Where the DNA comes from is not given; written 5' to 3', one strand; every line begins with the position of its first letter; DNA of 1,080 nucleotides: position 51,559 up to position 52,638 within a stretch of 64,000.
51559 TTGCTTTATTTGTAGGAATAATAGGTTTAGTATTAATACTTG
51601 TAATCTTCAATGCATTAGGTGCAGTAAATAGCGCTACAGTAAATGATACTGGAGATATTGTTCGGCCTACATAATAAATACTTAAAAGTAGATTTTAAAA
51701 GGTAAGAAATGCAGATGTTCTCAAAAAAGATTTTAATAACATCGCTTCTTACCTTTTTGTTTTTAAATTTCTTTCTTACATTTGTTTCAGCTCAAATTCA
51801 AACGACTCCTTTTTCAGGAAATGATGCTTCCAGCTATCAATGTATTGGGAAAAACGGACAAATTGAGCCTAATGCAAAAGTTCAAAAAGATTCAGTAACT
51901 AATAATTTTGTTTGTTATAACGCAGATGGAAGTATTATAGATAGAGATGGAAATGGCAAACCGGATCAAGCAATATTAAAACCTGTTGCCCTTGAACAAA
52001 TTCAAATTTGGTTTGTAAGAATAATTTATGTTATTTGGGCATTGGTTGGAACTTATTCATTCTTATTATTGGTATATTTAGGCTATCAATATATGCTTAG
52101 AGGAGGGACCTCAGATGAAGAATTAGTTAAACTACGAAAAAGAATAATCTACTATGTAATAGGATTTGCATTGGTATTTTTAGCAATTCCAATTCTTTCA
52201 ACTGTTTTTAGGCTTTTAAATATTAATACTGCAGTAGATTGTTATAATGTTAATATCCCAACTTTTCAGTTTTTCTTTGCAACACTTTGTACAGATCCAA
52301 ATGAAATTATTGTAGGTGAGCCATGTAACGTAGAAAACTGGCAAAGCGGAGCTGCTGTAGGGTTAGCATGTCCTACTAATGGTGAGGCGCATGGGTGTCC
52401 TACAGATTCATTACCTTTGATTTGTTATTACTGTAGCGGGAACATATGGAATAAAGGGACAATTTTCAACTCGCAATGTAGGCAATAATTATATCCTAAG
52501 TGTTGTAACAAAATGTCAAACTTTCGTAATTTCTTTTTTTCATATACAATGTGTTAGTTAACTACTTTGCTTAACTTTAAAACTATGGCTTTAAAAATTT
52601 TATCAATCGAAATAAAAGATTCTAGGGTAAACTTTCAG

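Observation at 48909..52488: Six tandem paralogous small proteins sharing a VirB2/TrbC-like two-helix hairpin, two of them fused to Cys-rich ectodomains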

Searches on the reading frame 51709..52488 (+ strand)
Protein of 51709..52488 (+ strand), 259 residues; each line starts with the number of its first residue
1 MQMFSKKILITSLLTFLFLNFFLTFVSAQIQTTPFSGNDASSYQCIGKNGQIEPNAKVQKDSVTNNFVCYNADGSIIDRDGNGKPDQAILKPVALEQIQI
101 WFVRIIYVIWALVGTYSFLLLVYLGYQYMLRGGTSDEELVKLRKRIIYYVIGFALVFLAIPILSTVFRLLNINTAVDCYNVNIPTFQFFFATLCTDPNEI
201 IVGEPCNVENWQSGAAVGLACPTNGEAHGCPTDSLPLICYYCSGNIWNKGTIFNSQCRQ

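Call 3: search_protein_families(library=pfam, proteins=[window:51709-52488:+], max_evalue=1)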
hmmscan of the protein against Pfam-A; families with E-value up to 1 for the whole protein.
window:51709-52488:+ (259 aa): 4 families
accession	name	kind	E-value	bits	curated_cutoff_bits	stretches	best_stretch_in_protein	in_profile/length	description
PF18895.5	T4SS_pilin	-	5.2e-06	26.9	26.6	1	102-166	9-70/71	Type IV secretion system pilin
PF04290.18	DctQ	-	0.0011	19.3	28.3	1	103-170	62-130/132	Tripartite ATP-independent periplasmic transporters, DctQ component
PF04070.17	DUF378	-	0.33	11.3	25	0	143-159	40-56/60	Domain of unknown function (DUF378)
PF01554.23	MatE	-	0.73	10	24.9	1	107-168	74-136/161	MatE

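Call 36: search_protein_families(library=ncbifam, proteins=[window:51709-52488:+], max_evalue=0.01)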
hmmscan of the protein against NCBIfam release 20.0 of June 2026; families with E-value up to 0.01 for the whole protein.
window:51709-52488:+ (259 aa): 1 family
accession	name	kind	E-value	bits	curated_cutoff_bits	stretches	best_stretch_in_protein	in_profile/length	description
NF045849.1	ICE_MMCAP2_0565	equivalog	0.0081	15.8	40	0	105-166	12-76/80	Mbov_0395 family pilin-like conjugal transfer protein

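Call 56: search_protein_families(library=pfam, alignment_id=A6, max_evalue=0.1)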
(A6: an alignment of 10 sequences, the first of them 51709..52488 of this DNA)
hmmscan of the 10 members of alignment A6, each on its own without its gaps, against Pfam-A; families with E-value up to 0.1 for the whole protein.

A. member 1, window:51709-52488:+ (259 aa): 2 families
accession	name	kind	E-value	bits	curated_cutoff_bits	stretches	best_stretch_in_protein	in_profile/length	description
PF18895.5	T4SS_pilin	-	5.2e-06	26.9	26.6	1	102-166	9-70/71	Type IV secretion system pilin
PF04290.18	DctQ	-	0.0011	19.3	28.3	1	103-170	62-130/132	Tripartite ATP-independent periplasmic transporters, DctQ component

B. families by the number of members that match (of 10 scanned): 5 families
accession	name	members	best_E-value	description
PF18895.5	T4SS_pilin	9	6.1e-11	Type IV secretion system pilin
PF04290.18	DctQ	3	0.0011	Tripartite ATP-independent periplasmic transporters, DctQ component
PF04956.18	TrbC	2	5.3e-08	TrbC/VIRB2 pilin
PF01036.24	Bac_rhodopsin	1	0.00031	Bacteriorhodopsin-like protein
PF10355.14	Ytp1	1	0.064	Protein YTP1-like, C-terminal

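Call 57: find_homologous_proteins(query=A6, max_evalue=0.001)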
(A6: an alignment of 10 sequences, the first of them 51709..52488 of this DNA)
Query A6 (10 sequences) (259 aa, profile of the alignment): 89 proteins with E <= 0.001 among 8000 candidates.
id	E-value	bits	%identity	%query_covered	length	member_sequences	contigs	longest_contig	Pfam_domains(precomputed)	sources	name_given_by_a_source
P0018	2.9e-90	320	100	100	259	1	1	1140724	-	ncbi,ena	-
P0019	2.5e-85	303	41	94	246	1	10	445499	PF18895.6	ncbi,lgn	-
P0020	9.1e-83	295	40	95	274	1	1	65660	PF18895.6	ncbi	-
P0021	4.6e-75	270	64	98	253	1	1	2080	-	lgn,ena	-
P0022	5.3e-75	270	45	64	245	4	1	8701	PF18895.6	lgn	-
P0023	1.1e-74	269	55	92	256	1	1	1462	-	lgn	-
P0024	8.4e-74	266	62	95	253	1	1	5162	PF18895.6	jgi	-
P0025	6.1e-73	263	62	95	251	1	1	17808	-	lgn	-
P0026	2.3e-72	261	63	97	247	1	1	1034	-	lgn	-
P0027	6.4e-72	260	44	95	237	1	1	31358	PF18895.6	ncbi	-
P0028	1.4e-71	258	50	95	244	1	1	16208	-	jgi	jgi:hypothetical protein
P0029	2.2e-69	251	44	97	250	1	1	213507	PF18895.6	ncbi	ncbi:MAG: pilin [Candidatus Dojkabacteria bacterium]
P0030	2.3e-69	251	46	86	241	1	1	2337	PF18895.6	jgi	jgi:hypothetical protein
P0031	4.6e-69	250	45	96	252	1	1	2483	PF18895.6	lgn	-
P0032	6.2e-69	250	48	86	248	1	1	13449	PF18895.6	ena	-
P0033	8.0e-69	249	42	93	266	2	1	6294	PF18895.6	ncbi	-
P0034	1.7e-68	248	47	94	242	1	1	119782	PF18895.6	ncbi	-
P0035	1.7e-68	248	46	85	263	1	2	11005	PF18895.6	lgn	-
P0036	2.3e-68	248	43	88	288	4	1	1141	PF18895.6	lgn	-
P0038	1.0e-67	246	49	83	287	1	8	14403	PF18895.6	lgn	-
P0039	1.0e-67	246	42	95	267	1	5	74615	PF18895.6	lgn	-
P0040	5.2e-67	244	43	88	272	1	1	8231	PF18895.6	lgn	-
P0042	6.2e-67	243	47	93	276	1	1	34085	PF18895.6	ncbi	-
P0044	4.9e-66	240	43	94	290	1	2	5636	PF18895.6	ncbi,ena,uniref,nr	ncbi:hypothetical protein KC669_04025 [Candidatus Dojkabacteria bacterium]|uniref:Uncharacterized pr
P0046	6.7e-66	240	43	95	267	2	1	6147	PF18895.6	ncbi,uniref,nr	ncbi:hypothetical protein KC678_04925 [Candidatus Dojkabacteria bacterium]|uniref:Uncharacterized pr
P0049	1.2e-65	239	44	80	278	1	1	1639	PF18895.6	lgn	-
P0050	1.8e-65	238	44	80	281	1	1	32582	PF18895.6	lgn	-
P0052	2.1e-65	238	45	90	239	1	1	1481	PF18895.6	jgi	jgi:hypothetical protein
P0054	2.4e-65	238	51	87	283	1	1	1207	PF18895.6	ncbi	-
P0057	5.4e-65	237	47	71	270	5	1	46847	PF18895.6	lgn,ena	-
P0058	6.6e-65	237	48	80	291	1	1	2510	PF18895.6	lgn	-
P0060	1.1e-64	236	41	86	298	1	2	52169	PF18895.6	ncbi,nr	ncbi:MAG: pilin [Candidatus Dojkabacteria bacterium]|nr:pilin [Candidatus Dojkabacteria bacterium] M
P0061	1.1e-64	236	46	78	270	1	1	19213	PF18895.6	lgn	-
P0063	1.8e-64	235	40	97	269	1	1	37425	PF18895.6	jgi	jgi:hypothetical protein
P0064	1.8e-64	235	41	97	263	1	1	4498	PF18895.6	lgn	-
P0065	1.9e-64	235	50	86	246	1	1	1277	PF18895.6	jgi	jgi:hypothetical protein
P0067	2.6e-64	235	46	72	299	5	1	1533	PF18895.6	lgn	-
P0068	2.6e-64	235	44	81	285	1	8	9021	PF18895.6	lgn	-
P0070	6.4e-64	233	43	92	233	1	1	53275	PF18895.6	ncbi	-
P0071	6.8e-64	233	44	77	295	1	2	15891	PF18895.6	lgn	-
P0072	7.1e-64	233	42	89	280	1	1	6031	PF18895.6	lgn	-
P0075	1.6e-63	232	42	88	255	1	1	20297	PF18895.6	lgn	-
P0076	2.0e-63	232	39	81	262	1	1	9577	PF18895.6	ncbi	-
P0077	3.1e-63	231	43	80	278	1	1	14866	PF18895.6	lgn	-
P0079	5.4e-63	230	44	75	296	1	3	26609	PF18895.6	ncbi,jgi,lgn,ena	-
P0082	9.4e-63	230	43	87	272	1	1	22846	PF18895.6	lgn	-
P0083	2.6e-62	228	48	84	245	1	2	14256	PF18895.6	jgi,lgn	-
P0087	9.2e-62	226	42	90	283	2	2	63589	PF18895.6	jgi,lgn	jgi:hypothetical protein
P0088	9.0e-61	223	43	86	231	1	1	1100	PF18895.6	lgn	-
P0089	1.2e-60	223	45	75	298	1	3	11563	PF18895.6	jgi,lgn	-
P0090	4.9e-60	221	41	92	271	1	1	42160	PF18895.6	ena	-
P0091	5.2e-60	221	48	83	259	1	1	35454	PF18895.6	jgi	jgi:hypothetical protein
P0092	8.4e-60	220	45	94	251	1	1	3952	PF18895.6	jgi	jgi:hypothetical protein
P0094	1.4e-59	219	47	88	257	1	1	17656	PF18895.6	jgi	jgi:hypothetical protein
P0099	1.7e-48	183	29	55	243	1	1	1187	PF18895.6,PF04956.19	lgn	-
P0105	9.0e-41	158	33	53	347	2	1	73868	PF18895.6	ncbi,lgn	-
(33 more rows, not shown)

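Call 69: predict_structure(alignment_id=A7)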
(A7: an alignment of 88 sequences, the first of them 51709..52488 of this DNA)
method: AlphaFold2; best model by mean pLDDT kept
length: 259 residues; sequences in the alignment: 88
mean_pLDDT: 81.7   pTM: 0.54
mean pLDDT of the five models: 81.7, 81.1, 80.0, 79.8, 79.2
residues with pLDDT >= 90: 93; 70-90: 116; 50-70: 37; < 50: 13
segments of 3 or more residues with pLDDT < 50: 1-4, 180-182, 191-193
pLDDT, mean of each block of 10 residues (from residue 1): 67 89 71 84 93 96 95 94 94 75 84 90 90 87 91 89 76 52 51 53 77 83 88 88 90 74
secondary structure, 60 per line:
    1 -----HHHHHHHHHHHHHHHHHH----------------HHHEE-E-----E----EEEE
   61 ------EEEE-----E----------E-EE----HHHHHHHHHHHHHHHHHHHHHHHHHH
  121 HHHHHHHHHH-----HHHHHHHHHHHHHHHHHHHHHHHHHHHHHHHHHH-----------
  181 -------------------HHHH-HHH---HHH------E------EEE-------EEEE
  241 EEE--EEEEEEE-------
elements in order: H6-23 E57-60 E67-70 H95-130 H136-169 H200-203 E227-229 E237-243 E246-252

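Call 77: search_protein_families(library=ncbifam, alignment_id=A7, max_evalue=0.01)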
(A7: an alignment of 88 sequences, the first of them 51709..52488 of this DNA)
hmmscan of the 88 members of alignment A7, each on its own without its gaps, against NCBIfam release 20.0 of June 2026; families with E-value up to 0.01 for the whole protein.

A. member 1, window:51709-52488:+ (259 aa): 1 family
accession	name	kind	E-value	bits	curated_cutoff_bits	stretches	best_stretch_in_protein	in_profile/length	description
NF045849.1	ICE_MMCAP2_0565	equivalog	0.0081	15.8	40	0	105-166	12-76/80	Mbov_0395 family pilin-like conjugal transfer protein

B. families by the number of members that match (of 88 scanned): 6 families
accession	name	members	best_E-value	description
NF045849.1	ICE_MMCAP2_0565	12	4.8e-07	Mbov_0395 family pilin-like conjugal transfer protein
TIGR02978.1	phageshock_pspC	4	0.0012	envelope stress response membrane protein PspC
NF041358.1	GntT_guanitoxin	2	0.0051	guanitoxin biosynthesis MATE family efflux transporter GntT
NF040495.1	tranport_ArsG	1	0.0071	aromatic aminobenezylarsenical efflux permease ArsG family transporter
NF045889.1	ICE_Mbov_0396_TM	1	0.0076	Mbov_0396 family ICE element transmembrane protein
NF003782.0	PRK05371.1-3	1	0.0079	Xaa-Pro dipeptidyl-peptidase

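Call 99: list_cluster_members(proteins=[P0018, P0010, P0001])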
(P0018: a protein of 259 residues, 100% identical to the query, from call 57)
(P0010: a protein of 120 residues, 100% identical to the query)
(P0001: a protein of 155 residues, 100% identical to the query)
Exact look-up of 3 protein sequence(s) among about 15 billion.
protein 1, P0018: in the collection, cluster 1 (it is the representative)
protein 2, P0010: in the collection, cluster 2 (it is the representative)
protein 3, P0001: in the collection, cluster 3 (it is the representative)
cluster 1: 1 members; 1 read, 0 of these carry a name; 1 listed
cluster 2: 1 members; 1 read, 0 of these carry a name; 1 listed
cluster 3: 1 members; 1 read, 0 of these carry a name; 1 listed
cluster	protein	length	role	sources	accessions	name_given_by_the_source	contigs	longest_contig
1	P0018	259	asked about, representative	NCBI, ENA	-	-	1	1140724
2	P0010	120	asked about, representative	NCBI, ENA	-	-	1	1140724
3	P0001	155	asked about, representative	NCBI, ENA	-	-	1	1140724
